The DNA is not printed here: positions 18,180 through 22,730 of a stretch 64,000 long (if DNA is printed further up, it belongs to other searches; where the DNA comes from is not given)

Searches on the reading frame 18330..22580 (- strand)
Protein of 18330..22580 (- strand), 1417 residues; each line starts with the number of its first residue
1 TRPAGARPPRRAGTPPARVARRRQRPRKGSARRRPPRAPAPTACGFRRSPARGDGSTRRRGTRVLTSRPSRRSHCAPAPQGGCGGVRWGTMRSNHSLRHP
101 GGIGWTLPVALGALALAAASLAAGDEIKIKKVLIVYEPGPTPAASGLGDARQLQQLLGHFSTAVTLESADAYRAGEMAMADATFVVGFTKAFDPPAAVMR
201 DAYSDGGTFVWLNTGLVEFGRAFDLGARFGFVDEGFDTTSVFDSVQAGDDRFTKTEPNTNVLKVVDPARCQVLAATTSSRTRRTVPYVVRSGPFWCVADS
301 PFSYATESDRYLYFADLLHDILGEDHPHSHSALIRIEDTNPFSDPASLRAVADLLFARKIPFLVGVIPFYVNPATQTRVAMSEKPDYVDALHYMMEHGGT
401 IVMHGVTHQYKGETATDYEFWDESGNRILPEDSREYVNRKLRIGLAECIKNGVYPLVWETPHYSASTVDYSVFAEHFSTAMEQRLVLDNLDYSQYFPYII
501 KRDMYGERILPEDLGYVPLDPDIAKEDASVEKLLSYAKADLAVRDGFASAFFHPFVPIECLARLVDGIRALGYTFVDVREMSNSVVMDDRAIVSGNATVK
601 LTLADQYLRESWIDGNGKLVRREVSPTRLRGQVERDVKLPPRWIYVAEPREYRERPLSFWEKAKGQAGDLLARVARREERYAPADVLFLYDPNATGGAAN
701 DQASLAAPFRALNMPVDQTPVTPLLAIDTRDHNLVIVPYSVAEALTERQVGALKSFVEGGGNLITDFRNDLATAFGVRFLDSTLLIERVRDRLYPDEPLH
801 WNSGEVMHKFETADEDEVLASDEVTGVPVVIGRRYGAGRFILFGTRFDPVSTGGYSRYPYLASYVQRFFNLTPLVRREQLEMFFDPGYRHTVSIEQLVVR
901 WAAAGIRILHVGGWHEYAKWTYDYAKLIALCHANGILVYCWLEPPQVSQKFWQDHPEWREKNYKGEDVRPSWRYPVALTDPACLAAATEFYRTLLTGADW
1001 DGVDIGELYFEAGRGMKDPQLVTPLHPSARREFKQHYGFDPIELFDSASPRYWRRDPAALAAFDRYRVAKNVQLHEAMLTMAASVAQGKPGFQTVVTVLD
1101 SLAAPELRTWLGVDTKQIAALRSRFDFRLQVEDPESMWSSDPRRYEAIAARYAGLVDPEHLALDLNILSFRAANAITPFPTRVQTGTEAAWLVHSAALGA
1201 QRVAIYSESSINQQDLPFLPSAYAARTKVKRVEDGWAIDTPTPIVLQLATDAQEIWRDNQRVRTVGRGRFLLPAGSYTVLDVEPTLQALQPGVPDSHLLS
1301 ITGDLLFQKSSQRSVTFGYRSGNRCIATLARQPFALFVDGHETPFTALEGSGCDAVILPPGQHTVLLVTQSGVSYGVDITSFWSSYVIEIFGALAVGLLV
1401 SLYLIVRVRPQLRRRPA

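Call 32: search_protein_families(library=pfam, proteins=[window:18330-22580:-], max_evalue=0.00001)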
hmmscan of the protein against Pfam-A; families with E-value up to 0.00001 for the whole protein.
window:18330-22580:- (1417 aa): 1 family
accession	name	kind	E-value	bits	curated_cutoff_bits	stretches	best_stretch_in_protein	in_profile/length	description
PF10096.14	DUF2334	-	1.9e-46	158.7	26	1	332-567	2-202/203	Uncharacterized protein conserved in bacteria (DUF2334)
